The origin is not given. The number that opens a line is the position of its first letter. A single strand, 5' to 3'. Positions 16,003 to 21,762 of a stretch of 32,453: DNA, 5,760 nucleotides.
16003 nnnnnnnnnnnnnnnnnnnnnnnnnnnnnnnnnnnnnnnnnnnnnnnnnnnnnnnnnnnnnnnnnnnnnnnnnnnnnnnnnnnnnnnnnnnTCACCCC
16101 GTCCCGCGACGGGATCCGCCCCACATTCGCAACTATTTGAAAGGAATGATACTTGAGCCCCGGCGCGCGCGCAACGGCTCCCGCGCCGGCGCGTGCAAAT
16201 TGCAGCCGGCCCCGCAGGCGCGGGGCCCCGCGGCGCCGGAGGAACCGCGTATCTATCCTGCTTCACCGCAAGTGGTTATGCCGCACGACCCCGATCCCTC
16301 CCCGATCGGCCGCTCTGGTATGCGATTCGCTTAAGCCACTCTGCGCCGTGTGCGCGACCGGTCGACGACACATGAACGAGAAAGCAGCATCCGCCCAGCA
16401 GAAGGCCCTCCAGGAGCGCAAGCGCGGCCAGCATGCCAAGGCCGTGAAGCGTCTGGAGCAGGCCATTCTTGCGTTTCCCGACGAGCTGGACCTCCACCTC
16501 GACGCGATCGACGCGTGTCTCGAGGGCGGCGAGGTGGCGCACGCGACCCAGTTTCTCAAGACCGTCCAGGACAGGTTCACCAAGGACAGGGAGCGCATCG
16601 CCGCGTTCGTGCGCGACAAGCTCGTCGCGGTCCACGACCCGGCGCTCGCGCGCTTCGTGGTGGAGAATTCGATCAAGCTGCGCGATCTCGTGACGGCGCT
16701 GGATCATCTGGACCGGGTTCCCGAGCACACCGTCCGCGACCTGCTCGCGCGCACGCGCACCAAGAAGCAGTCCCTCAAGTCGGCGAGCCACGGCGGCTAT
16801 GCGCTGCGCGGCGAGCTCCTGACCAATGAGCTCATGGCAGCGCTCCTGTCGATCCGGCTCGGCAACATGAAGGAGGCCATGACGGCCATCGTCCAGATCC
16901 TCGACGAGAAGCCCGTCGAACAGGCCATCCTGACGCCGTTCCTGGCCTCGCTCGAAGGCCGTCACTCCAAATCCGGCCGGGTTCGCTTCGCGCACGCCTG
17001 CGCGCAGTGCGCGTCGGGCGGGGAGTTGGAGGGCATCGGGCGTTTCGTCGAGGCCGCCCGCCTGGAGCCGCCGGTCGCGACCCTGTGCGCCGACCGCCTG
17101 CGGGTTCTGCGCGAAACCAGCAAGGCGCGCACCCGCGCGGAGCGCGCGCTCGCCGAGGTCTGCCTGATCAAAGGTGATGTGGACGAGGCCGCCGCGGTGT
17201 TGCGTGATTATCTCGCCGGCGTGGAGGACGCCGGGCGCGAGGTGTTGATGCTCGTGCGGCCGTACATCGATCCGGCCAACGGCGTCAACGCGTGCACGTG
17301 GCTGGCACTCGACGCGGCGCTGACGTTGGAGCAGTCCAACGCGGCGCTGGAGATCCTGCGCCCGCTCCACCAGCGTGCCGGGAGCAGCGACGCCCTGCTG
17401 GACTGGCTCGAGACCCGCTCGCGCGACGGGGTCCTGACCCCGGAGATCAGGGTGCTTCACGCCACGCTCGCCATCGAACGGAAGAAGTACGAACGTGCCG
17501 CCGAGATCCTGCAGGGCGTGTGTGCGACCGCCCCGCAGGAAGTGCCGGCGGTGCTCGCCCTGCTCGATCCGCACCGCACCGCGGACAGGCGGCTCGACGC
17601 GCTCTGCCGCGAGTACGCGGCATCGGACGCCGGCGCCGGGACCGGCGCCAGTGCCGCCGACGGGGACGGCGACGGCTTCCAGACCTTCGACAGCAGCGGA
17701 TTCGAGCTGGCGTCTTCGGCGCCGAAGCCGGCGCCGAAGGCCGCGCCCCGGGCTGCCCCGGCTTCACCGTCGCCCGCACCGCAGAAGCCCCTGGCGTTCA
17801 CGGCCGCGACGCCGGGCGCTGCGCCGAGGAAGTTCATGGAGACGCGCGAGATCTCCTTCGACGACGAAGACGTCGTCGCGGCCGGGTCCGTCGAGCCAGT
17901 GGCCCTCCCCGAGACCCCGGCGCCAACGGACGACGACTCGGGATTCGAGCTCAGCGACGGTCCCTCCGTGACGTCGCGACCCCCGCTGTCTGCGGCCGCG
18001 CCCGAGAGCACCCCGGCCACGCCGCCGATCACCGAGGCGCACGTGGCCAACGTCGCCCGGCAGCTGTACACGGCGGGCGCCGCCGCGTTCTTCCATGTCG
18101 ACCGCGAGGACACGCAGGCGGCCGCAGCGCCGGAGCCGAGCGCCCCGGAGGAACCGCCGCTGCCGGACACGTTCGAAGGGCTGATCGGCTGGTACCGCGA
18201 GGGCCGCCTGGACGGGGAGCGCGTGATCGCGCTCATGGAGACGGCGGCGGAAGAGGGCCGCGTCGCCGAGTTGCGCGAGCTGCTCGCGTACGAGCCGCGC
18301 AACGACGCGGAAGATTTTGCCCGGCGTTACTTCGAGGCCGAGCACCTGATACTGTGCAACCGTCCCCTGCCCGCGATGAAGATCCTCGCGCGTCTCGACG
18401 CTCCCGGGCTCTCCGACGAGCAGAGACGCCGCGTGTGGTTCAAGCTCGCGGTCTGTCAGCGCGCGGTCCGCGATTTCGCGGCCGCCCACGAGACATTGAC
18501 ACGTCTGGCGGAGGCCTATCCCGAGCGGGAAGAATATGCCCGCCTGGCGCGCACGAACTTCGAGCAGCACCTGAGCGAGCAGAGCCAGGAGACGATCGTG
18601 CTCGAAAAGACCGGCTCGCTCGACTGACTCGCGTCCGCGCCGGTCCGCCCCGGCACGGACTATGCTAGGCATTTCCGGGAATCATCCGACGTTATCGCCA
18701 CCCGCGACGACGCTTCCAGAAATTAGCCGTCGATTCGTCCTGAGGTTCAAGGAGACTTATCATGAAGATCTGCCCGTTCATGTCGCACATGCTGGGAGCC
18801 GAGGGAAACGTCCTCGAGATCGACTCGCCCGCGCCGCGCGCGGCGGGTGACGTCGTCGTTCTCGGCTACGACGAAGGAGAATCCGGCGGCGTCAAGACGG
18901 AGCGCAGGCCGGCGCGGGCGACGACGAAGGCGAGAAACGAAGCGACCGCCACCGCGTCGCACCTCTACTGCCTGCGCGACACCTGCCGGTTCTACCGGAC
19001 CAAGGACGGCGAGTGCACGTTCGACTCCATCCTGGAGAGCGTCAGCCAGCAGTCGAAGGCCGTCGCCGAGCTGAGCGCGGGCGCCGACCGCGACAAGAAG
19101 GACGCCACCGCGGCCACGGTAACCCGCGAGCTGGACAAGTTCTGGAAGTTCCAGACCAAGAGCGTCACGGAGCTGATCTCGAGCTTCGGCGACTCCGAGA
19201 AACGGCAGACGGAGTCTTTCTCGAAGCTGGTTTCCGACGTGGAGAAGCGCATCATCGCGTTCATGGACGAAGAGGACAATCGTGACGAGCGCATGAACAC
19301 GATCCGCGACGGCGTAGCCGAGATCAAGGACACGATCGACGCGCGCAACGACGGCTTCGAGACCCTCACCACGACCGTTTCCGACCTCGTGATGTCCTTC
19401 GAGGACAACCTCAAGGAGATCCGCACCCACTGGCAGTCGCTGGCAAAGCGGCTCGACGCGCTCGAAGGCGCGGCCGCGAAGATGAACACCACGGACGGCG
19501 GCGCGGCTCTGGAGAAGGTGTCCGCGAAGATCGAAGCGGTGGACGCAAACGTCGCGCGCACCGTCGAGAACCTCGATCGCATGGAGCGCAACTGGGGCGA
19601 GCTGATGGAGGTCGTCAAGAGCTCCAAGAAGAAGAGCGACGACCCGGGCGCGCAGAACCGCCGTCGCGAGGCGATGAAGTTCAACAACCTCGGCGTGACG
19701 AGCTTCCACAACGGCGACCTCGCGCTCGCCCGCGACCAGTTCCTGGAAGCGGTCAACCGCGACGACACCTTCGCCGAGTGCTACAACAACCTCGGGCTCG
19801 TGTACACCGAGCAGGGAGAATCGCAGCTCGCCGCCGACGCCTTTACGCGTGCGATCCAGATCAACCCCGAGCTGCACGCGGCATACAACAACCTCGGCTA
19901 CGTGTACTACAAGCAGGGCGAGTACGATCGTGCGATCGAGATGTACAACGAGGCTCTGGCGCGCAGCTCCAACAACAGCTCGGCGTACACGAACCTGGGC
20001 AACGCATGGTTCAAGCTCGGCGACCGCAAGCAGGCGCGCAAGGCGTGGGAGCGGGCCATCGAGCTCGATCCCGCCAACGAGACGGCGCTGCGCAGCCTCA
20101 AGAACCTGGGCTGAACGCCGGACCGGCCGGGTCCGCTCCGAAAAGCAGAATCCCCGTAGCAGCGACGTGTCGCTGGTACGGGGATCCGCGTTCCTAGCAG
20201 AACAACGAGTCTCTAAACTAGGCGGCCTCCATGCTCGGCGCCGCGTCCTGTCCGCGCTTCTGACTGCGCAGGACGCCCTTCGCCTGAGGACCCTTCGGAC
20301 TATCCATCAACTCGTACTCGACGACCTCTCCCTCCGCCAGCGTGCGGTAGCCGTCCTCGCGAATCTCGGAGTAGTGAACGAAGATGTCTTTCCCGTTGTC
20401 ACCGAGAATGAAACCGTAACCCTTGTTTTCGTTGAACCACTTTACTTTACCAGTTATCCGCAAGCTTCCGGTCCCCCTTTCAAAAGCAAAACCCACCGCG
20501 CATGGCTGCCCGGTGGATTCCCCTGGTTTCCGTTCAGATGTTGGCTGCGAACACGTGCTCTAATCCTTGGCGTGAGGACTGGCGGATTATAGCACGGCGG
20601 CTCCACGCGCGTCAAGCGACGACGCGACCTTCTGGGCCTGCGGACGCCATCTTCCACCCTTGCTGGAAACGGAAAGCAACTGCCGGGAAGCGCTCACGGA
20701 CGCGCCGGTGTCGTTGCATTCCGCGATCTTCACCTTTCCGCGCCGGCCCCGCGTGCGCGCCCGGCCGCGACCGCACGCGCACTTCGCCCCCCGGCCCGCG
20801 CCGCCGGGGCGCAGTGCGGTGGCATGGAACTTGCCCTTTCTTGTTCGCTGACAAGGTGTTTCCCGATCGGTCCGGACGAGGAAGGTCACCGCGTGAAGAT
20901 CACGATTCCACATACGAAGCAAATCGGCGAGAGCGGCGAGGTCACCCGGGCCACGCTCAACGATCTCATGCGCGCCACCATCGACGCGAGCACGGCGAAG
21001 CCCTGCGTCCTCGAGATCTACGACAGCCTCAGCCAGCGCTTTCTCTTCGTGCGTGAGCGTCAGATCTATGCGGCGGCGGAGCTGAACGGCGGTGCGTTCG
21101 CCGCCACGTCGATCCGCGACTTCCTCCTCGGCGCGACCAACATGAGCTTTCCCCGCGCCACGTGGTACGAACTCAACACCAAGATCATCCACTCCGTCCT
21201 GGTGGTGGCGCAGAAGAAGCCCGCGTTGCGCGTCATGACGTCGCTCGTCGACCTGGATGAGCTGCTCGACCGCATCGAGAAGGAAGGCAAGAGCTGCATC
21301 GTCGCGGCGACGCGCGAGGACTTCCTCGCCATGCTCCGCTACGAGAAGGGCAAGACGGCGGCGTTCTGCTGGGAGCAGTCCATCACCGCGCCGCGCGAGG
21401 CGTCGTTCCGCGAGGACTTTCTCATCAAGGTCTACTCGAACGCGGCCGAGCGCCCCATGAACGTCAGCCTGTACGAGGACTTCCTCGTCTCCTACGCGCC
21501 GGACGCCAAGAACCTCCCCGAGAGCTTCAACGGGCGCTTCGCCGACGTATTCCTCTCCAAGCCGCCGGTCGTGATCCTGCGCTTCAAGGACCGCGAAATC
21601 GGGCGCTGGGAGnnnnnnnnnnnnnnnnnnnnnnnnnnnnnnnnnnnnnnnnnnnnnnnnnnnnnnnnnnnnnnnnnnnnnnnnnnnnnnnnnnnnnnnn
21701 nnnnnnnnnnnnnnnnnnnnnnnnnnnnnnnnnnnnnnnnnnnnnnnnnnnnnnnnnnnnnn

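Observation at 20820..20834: Near-consensus sigma-54 promoter driving an FHA / phosphatase / PEGA-kinase operon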

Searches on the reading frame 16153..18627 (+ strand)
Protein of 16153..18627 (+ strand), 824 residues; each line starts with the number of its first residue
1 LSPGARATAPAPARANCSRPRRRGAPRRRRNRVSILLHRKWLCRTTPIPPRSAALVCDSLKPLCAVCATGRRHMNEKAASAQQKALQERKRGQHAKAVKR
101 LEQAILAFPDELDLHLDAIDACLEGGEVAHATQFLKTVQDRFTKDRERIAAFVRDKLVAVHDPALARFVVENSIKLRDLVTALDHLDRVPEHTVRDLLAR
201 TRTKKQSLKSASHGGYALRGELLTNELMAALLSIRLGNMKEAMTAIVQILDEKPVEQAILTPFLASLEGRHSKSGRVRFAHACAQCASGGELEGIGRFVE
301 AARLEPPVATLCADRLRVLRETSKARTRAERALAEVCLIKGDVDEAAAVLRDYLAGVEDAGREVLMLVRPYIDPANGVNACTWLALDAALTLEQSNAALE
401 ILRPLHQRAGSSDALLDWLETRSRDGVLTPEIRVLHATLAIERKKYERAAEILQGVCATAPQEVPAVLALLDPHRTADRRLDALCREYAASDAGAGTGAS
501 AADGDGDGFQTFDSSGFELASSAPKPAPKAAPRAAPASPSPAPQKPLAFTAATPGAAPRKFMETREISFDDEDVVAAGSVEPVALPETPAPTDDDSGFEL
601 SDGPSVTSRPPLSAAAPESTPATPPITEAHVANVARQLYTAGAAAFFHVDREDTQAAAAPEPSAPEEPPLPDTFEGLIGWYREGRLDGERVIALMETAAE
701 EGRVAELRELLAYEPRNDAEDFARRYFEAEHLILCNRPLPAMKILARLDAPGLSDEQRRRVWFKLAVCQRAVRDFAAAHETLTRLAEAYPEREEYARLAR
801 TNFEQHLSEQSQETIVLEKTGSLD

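Call 7: search_protein_families(library=pfam, proteins=[window:16153-18627:+])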
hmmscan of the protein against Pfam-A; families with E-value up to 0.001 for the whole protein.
window:16153-18627:+ (824 aa): 5 families
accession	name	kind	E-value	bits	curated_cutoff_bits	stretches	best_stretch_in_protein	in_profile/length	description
PF14559.12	TPR_19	-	1.3e-12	48.2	25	1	90-152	3-64/68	Tetratricopeptide repeat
PF13432.12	TPR_16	-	1.7e-08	35.2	32.7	0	85-139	4-58/65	Tetratricopeptide repeat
PF13174.12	TPR_6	-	7.1e-07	29.9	26.3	0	761-791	2-32/33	Tetratricopeptide repeat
PF13428.12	TPR_14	-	3.1e-05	24.7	23.5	0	82-119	5-42/44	Tetratricopeptide repeat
PF25058.1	ARM_TT21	-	0.00067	20.1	27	0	73-148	21-93/155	Tetratricopeptide repeat protein 21 ARM repeat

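Call 37: search_protein_families(library=ncbifam, max_evalue=0.01, proteins=[window:16153-18627:+])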
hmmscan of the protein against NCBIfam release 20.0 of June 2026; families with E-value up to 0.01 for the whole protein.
window:16153-18627:+ (824 aa): 5 families
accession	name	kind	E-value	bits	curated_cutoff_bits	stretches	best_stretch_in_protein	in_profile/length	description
NF040959.1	MamA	equivalog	6.9e-05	22.4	200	1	77-141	36-100/204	magnetosome protein MamA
TIGR02917.1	PEP_TPR_lipo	equivalog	0.00014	19.9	312.2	0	327-466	669-806/899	XrtA/PEP-CTERM system TPR-repeat protein PrsT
TIGR02795.1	tol_pal_ybgF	equivalog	0.00077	20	90.1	0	761-795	78-112/119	tol-pal system protein YbgF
TIGR02521.1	type_IV_pilW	equivalog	0.00089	18.9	154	0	757-813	133-190/234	type IV pilus biogenesis/stability protein PilW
TIGR02568.1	LcrE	equivalog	0.0039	16.9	89.5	1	70-143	18-91/241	type III secretion system gatekeeper subunit SctW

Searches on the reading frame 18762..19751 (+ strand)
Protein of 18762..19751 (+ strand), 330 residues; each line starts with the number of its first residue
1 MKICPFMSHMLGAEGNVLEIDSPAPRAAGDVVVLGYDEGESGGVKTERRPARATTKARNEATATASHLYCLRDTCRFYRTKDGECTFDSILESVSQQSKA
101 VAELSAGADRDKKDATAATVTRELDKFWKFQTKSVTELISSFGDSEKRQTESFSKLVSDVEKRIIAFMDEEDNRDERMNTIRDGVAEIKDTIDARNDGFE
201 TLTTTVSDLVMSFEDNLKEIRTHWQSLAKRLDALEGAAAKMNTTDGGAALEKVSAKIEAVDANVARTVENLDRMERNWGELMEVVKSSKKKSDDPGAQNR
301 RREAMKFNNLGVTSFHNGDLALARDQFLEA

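Call 25: search_protein_families(library=pfam, max_evalue=1, proteins=[window:18762-19751:+])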
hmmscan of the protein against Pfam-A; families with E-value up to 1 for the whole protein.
window:18762-19751:+ (330 aa): 31 families (the best 25 are shown)
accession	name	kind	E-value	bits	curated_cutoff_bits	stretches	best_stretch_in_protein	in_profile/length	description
PF08954.16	Trimer_CC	-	0.00028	20.9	27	1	200-236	11-47/52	Trimerisation motif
PF19468.4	DUF6005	-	0.0011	18.5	25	1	154-289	192-324/327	Family of unknown function (DUF6005)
PF07889.17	DUF1664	-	0.0086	16.6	34.6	1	133-208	44-119/124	Protein of unknown function (DUF1664)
PF00038.26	Filament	-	0.0091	16.1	40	1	187-284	189-292/313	Intermediate filament protein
PF05531.17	NPV_P10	-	0.012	16.5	29.8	0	188-234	9-54/75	Nucleopolyhedrovirus P10 protein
PF08654.15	DASH_Dad2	-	0.012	16.4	26.9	1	215-277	12-72/99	DASH complex subunit Dad2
PF03961.19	FapA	-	0.014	15.4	31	1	175-290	113-231/272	Flagellar Assembly Protein A beta solenoid domain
PF05377.16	FlaC_arch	-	0.023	15.5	27.8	0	175-197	13-35/55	Flagella accessory protein C (FlaC)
PF06013.18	WXG100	-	0.023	15.4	27.3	1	218-277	14-73/86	Proteins of 100 residues with WXG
PF06009.19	Laminin_II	-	0.033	14.6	33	1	247-296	9-58/138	Laminin Domain II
PF01601.21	CoV_S2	-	0.034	13.2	40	1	176-237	217-278/521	Coronavirus spike glycoprotein S2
PF00934.25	PE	-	0.045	14.5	22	1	221-271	12-62/91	PE family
PF05549.16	Allexi_40kDa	-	0.068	13.2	26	1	210-296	73-159/271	Allexivirus 40kDa protein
PF19111.5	DUF5798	-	0.07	13.8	27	0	161-206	7-52/89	Family of unknown function (DUF5798)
PF07426.16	Dynactin_p22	-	0.076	13.3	25.2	1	143-278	18-145/168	Dynactin subunit p22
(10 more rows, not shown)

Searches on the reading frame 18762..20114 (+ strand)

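Call 6: search_protein_families(library=pfam, proteins=[window:18762-20114:+])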
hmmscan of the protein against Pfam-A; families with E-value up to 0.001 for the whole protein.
window:18762-20114:+ (450 aa): 21 families
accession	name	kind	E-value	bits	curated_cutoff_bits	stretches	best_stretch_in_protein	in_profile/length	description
PF00515.34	TPR_1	-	1.7e-32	110.4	27.8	3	373-405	2-34/34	Tetratricopeptide repeat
PF07719.23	TPR_2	-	7.4e-30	101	27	3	408-439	3-34/34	Tetratricopeptide repeat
PF13414.12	TPR_11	-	3.2e-23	81.6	26.8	3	379-420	1-42/42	TPR repeat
PF13181.12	TPR_8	-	2.1e-22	77.7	25.7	3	374-404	3-33/34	Tetratricopeptide repeat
PF13431.12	TPR_17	-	1e-18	66.4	24.4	1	360-393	1-34/34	Tetratricopeptide repeat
PF13374.12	TPR_10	-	2.7e-18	65.8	27.5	1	373-401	3-31/42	Tetratricopeptide repeat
PF13424.12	TPR_12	-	4.2e-18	65.8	30.1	2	372-436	3-75/77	Tetratricopeptide repeat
PF13432.12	TPR_16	-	3.9e-16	59.6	32.7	2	344-405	3-64/65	Tetratricopeptide repeat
PF14559.12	TPR_19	-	3.9e-13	50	25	2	383-447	2-65/68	Tetratricopeptide repeat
PF13428.12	TPR_14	-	2.1e-12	46.9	23.5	1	374-414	3-43/44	Tetratricopeptide repeat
PF13174.12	TPR_6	-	7.5e-12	45.5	26.3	0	377-401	5-29/33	Tetratricopeptide repeat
PF23914.1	TPR_CcmH_CycH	-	2e-10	41.2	42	1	344-440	56-155/158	Cytochrome c-type biogenesis protein H TPR domain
PF13176.12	TPR_7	-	4.8e-10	39.1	27.9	1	374-401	1-30/36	Tetratricopeptide repeat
PF13371.12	TPR_9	-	1.4e-06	28.6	35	0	346-405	3-62/73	Tetratricopeptide repeat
PF25063.1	ARM_TT21_C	-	2.3e-06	28.1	35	1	332-407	89-164/209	Tetratricopeptide repeat protein 21 C-terminal ARM domain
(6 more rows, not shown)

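Call 37: search_protein_families(library=ncbifam, max_evalue=0.01, proteins=[window:18762-20114:+])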
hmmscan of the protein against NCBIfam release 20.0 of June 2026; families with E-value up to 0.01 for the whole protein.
window:18762-20114:+ (450 aa): 36 families (the best 25 are shown)
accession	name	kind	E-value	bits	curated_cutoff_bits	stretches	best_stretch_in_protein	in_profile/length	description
TIGR02521.1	type_IV_pilW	equivalog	1.6e-24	86.7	154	1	297-449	24-178/234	type IV pilus biogenesis/stability protein PilW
NF033762.1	social_mot_Tgl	equivalog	7e-17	61.6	225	1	295-439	23-169/252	social motility TPR repeat lipoprotein Tgl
NF047507.1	TPR_BatC_Lepto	exception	1.2e-16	60.8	175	2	382-447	68-137/214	TPR repeat-containing protein BatC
TIGR02917.1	PEP_TPR_lipo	equivalog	5e-16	57.8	312.2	1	300-448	359-507/899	XrtA/PEP-CTERM system TPR-repeat protein PrsT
NF040959.1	MamA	equivalog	1.8e-14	53.7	200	1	307-445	40-178/204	magnetosome protein MamA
NF002725.1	PRK02603.1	equivalog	4.4e-14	52.9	143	2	298-387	29-121/173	photosystem I assembly protein Ycf3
NF008391.2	PRK11189.1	equivalog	2.9e-13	50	250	2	356-432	83-159/297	lipoprotein NlpI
NF033920.0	C39_PA2778_fam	equivalog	1.7e-12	47.3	150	2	372-437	190-255/255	PA2778 family cysteine peptidase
NF047371.1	FlcA_CTERM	equivalog_domain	8.9e-11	41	300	1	331-435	431-536/646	periplasmic flagellar collar protein FlcA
TIGR02552.1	LcrH_SycD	equivalog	1.4e-10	41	104.8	1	350-440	30-120/136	SycD/LcrH family type III secretion system chaperone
NF033758.1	gliding_GltE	equivalog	2e-10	40.3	225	1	326-445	74-193/411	adventurous gliding motility TPR repeat lipoprotein GltE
TIGR00990.1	3a0801s09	subfamily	1.1e-09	37.6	757.25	1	328-439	321-432/615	mitochondrial import receptor subunit TOM70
NF008757.0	PRK11788.1-5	equivalog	7.1e-09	35.3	363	1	353-447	50-148/388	lipopolysaccharide assembly protein LapB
NF047558.1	TPR_END_plus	domain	2.5e-07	30.6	32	0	408-438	1-31/56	TPR end-of-group domain-containing protein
TIGR02795.1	tol_pal_ybgF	equivalog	3.6e-06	27.6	90.1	1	345-442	9-112/119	tol-pal system protein YbgF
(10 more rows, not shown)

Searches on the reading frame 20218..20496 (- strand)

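Call 6: search_protein_families(library=pfam, proteins=[window:20218-20496:-])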
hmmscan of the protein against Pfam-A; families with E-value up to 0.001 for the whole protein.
window:20218-20496:- (92 aa): 1 family
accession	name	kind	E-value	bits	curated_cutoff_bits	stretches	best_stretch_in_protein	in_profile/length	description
PF00313.28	CSD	-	1.7e-25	89.1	27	1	15-76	2-64/66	'Cold-shock' DNA-binding domain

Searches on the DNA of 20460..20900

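Call 50: search_rna_families(source=window, start=20460, end=20900, threshold=evalue, max_evalue=1)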
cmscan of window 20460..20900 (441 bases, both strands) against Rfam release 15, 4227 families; matches with E-value up to 1: 0.
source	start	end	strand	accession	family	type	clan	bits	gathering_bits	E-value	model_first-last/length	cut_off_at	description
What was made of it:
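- There is no Rfam match even at E<=1 (call 50).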

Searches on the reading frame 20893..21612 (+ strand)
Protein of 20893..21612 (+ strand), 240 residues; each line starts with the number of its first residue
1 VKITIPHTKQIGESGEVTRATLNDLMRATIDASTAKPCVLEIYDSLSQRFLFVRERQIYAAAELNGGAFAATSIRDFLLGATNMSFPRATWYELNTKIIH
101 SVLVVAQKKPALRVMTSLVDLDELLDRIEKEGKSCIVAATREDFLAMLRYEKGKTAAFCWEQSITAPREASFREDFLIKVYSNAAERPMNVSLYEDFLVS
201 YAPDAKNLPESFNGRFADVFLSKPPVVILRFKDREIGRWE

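Call 25: search_protein_families(library=pfam, max_evalue=1, proteins=[window:20893-21612:+])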
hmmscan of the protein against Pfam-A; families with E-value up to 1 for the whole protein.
window:20893-21612:+ (240 aa): 0 families

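Call 41: search_solved_structures(query=window:20893-21612:+, max_evalue=1)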
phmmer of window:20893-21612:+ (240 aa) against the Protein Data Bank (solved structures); distinct sequences matched with E-value up to 1: 6.
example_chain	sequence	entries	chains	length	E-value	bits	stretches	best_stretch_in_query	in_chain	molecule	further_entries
2czg_A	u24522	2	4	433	0.3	14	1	87-168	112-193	phosphoribosylglycinamide formyl transferase | 433aa long hypothetical phosphoribosylglycinamide formyl transferase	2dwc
7o6t_A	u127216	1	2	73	0.31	14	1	169-223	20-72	Protein VERNALIZATION INSENSITIVE 3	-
7tmf_A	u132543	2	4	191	0.66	12.9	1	141-235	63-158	NAD(P)H nitroreductase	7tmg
2jpd_A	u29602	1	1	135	0.8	12.6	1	74-139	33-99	DNA excision repair protein ERCC-1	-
2jnw_A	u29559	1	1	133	0.86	12.5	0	74-139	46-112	DNA excision repair protein ERCC-1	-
2a1i_A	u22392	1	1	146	0.94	12.4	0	74-139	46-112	DNA excision repair protein ERCC-1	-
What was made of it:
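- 20893..22272 (+): First gene of the operon. The product is 459 aa, with an uncharacterised conserved N-terminal region of about 240 aa followed by two FHA domains. The N-terminal part has no Pfam or PDB sequence match (calls 25, 41).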

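Call 67: predict_structure(protein=window:20893-21597:+)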
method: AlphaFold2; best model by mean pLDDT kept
length: 235 residues; sequences in the alignment: 1
mean_pLDDT: 32.9   pTM: 0.27
mean pLDDT of the five models: 32.9, 29.5, 29.4, 28.6, 28.3
residues with pLDDT >= 90: 0; 70-90: 0; 50-70: 6; < 50: 229
segments of 3 or more residues with pLDDT < 50: 1-124, 132-235
pLDDT, mean of each block of 10 residues (from residue 1): 29 34 34 34 32 34 32 37 31 25 29 30 49 45 41 41 31 27 27 25 34 30 28 27
secondary structure, 60 per line:
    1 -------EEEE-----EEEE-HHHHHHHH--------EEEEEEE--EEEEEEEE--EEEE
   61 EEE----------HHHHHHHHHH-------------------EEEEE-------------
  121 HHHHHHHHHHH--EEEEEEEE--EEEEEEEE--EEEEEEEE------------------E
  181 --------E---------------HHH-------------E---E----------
elements in order: E8-11 E17-20 H22-29 E38-44 E47-54 E57-63 H74-83 E103-107 H121-131 E134-141 E144-151 E154-161
